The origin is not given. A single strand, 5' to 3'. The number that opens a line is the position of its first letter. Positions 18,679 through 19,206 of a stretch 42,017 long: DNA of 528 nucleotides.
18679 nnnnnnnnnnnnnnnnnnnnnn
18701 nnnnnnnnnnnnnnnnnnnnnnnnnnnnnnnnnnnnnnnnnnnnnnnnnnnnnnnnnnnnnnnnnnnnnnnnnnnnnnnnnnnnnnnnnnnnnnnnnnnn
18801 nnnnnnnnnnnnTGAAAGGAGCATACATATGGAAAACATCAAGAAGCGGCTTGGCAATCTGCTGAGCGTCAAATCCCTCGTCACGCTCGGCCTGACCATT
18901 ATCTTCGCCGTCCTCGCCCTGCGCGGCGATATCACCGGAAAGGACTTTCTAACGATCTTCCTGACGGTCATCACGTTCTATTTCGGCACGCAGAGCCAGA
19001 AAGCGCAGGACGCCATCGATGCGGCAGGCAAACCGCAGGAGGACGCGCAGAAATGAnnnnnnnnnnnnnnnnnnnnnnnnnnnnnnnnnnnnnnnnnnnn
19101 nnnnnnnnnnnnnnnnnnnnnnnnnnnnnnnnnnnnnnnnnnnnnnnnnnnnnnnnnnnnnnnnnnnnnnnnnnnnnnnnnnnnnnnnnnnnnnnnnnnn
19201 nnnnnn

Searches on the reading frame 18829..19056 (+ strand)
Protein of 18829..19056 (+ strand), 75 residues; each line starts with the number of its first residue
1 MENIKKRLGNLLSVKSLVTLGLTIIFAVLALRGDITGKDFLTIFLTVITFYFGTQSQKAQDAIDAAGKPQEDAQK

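Call 3: search_protein_families(library=pfam, proteins=[window:18829-19056:+], max_evalue=1)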
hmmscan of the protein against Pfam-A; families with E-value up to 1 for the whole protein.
window:18829-19056:+ (75 aa): 2 families
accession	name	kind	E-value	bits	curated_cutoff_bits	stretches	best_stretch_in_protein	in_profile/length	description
PF15971.10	Mannosyl_trans4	-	0.048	13.9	33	1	9-52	34-77/163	DolP-mannose mannosyltransferase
PF12679.13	ABC2_membrane_2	-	0.057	13.1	27.2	1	5-51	115-162/283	ABC-2 family transporter protein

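Call 4: search_protein_families(library=phrogs, proteins=[window:18829-19056:+], max_evalue=0.1)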
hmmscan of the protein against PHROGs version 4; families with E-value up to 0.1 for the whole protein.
window:18829-19056:+ (75 aa): 2 families
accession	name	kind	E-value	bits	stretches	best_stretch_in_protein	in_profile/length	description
phrog_13256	-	unknown function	1.2e-17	64.5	1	7-60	3-56/62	-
phrog_34399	-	unknown function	2.2e-08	34.9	1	10-54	7-50/57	-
